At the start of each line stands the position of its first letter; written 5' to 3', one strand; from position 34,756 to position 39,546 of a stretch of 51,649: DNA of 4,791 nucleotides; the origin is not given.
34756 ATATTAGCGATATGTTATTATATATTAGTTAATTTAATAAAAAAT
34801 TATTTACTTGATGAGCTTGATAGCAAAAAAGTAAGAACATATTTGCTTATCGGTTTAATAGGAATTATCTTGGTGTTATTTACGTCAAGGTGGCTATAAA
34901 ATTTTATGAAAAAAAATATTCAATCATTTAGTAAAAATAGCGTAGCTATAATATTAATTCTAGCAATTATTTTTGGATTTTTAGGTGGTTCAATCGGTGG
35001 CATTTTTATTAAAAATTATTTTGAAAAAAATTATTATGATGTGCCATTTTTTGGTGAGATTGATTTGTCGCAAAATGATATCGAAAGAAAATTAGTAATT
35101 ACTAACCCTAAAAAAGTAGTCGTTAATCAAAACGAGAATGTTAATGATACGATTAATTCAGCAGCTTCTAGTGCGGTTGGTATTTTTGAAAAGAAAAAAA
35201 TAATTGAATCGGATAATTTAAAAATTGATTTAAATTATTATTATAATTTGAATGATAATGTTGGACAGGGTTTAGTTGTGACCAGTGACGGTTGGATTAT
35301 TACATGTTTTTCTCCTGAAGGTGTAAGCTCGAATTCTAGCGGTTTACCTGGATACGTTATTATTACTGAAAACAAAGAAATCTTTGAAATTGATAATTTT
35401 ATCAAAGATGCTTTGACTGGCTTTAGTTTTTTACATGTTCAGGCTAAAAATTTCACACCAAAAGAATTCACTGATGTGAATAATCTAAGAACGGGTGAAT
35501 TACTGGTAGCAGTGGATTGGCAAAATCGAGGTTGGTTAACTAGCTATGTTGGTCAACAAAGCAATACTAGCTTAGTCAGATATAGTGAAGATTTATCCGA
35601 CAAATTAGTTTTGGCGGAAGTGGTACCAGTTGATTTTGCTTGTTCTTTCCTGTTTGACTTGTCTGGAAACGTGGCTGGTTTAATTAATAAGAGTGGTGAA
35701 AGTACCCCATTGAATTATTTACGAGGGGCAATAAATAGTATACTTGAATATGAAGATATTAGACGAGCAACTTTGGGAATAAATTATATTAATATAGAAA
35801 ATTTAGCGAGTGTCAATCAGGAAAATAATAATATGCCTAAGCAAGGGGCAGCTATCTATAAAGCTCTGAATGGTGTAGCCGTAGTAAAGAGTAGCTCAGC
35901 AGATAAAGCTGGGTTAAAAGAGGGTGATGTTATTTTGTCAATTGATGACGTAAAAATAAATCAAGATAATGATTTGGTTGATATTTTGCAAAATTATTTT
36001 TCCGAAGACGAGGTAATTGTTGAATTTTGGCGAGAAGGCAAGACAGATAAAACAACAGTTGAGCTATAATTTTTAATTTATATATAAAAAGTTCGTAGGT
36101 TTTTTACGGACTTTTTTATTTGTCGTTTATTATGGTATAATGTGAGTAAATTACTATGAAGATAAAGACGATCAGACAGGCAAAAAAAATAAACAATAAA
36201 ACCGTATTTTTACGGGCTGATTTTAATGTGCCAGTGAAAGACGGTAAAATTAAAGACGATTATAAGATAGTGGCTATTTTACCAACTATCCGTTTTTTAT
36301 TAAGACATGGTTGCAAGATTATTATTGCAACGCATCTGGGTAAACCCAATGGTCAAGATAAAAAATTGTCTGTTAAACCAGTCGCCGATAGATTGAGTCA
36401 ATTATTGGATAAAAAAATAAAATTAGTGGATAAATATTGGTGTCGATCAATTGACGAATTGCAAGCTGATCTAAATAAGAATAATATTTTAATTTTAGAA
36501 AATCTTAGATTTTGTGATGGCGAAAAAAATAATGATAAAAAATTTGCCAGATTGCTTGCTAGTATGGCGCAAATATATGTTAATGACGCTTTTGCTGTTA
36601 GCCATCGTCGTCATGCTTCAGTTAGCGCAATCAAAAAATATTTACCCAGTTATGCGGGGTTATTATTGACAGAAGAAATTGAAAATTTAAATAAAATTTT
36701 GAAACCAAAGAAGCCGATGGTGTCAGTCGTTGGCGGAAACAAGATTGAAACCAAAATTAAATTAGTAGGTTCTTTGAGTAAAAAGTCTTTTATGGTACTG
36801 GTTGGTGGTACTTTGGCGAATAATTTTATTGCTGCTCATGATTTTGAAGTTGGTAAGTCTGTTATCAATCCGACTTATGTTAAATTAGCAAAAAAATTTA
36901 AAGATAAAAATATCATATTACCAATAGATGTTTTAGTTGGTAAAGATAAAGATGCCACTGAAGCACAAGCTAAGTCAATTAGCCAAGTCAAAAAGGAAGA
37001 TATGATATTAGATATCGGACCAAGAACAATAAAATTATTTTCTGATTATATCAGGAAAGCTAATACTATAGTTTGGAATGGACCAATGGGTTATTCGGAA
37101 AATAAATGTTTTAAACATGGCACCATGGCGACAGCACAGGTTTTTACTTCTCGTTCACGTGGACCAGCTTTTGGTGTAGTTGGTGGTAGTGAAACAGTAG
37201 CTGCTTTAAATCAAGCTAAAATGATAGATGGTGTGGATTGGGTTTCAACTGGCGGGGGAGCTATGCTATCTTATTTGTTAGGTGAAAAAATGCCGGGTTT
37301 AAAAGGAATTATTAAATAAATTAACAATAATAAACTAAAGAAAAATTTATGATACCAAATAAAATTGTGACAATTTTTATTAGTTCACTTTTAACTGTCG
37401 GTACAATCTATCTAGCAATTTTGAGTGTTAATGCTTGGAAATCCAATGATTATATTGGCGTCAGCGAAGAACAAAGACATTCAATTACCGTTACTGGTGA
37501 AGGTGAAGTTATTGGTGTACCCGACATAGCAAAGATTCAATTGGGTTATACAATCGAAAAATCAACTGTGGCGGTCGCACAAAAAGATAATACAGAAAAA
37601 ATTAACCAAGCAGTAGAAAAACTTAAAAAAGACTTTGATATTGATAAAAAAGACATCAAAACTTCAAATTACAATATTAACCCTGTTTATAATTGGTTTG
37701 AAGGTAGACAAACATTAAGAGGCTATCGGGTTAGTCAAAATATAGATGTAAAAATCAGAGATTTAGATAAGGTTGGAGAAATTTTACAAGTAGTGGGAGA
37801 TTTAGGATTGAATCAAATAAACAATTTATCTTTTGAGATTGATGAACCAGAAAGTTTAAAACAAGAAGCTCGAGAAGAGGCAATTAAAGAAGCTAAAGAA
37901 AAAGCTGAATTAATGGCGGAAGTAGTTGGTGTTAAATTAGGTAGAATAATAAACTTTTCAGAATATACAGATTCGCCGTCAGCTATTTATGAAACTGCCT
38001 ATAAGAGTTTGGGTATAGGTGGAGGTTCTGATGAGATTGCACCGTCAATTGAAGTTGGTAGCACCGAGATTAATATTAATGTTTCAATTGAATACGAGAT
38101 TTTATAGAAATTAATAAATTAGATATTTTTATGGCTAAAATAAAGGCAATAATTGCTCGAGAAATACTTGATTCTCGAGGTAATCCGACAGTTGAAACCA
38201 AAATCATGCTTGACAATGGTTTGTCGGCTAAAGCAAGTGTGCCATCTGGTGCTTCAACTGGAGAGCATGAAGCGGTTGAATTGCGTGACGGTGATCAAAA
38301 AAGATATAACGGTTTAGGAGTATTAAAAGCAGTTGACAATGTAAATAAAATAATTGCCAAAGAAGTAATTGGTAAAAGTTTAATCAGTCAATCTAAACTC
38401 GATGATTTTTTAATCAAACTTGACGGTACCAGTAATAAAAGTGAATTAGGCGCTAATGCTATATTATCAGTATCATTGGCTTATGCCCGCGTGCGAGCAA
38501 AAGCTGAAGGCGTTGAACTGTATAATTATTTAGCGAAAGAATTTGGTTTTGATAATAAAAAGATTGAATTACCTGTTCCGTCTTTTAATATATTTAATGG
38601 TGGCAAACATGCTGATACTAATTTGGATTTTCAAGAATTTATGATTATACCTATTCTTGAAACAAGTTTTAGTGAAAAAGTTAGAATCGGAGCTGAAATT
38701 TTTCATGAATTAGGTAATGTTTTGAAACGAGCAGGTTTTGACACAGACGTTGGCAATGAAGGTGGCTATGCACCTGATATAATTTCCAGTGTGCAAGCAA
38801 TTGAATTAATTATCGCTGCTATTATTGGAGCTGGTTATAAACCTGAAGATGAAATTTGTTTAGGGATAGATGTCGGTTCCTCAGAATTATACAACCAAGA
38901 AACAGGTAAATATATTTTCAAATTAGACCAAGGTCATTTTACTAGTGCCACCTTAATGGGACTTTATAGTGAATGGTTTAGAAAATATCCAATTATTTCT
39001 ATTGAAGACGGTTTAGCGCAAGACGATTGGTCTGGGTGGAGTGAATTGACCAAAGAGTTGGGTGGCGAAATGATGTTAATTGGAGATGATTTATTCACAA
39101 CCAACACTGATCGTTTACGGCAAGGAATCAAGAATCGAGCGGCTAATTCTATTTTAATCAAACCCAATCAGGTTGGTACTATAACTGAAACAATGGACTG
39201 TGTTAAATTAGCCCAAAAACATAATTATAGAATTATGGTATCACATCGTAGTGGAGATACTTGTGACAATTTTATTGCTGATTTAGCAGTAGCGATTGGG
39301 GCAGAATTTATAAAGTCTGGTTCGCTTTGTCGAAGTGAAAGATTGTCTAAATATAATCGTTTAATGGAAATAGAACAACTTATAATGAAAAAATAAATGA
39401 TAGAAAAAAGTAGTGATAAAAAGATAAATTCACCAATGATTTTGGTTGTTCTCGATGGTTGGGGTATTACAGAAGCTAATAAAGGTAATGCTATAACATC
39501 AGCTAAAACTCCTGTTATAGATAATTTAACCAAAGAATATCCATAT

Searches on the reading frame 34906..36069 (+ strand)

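Call 11: search_protein_families(library=pfam, proteins=[window:34906-36069:+], max_evalue=0.0001)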
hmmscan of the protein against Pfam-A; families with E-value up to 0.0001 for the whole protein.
window:34906-36069:+ (387 aa): 2 families
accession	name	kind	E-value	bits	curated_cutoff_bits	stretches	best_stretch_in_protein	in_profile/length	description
PF13180.12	PDZ_2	-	2.4e-12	47.4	27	1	291-387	4-80/80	PDZ domain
PF17820.7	PDZ_6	-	2.1e-10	40.6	27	1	325-363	4-42/54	PDZ domain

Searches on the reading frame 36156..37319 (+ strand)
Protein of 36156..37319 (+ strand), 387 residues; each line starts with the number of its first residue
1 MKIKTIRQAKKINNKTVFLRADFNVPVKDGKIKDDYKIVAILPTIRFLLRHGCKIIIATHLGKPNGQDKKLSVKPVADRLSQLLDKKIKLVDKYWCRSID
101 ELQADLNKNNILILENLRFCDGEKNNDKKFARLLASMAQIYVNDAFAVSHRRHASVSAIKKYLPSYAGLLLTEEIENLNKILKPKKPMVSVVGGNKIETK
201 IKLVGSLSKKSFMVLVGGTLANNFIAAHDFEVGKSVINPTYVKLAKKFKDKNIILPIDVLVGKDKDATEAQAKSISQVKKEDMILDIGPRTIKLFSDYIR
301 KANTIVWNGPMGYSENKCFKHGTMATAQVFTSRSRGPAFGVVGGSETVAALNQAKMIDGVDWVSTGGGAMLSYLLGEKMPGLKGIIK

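Call 11: search_protein_families(library=pfam, proteins=[window:36156-37319:+], max_evalue=0.0001)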
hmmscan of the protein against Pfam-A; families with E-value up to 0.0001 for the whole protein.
window:36156-37319:+ (387 aa): 1 family
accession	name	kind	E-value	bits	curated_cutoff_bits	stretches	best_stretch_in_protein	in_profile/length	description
PF00162.24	PGK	-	6e-123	411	27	1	11-377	5-379/379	Phosphoglycerate kinase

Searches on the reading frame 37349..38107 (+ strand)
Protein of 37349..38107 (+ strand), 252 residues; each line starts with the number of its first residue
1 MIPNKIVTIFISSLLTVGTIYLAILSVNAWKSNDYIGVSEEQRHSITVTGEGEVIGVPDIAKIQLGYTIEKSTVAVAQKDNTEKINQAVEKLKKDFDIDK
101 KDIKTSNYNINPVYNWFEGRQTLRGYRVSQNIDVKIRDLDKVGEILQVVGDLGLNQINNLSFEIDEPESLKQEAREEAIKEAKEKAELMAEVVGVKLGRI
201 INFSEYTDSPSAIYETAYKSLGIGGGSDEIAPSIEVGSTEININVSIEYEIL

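Call 11: search_protein_families(library=pfam, proteins=[window:37349-38107:+], max_evalue=0.0001)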
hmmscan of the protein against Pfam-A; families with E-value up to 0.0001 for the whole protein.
window:37349-38107:+ (252 aa): 1 family
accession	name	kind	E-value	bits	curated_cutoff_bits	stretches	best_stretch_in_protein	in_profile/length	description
PF04402.19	SIMPL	-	9.6e-54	183.2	25.2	1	46-249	1-205/205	Protein of unknown function (DUF541)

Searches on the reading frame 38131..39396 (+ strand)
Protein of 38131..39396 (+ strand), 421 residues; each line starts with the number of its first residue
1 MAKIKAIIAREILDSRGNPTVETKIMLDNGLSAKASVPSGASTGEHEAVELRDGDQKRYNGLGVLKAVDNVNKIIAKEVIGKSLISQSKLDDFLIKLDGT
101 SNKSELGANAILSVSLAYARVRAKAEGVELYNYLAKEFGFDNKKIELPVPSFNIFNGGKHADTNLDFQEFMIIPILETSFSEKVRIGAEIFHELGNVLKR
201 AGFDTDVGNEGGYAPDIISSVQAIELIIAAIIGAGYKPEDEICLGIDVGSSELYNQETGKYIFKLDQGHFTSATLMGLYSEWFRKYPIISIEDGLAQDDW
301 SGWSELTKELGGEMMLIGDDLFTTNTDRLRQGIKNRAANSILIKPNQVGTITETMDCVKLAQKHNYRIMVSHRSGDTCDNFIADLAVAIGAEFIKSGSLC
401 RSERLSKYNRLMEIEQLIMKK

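Call 11: search_protein_families(library=pfam, proteins=[window:38131-39396:+], max_evalue=0.0001)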
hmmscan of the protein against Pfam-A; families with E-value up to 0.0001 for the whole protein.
window:38131-39396:+ (421 aa): 3 families
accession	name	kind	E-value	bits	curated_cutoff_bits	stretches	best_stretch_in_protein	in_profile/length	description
PF00113.28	Enolase_C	-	6e-103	344.6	21.5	1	146-418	3-281/296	Enolase, C-terminal TIM barrel domain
PF03952.21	Enolase_N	-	2.1e-54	183.7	35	1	4-134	1-131/131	Enolase, N-terminal domain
PF13378.12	MR_MLE_C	-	5.9e-05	23.3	29.4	1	284-375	68-157/219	Enolase C-terminal domain-like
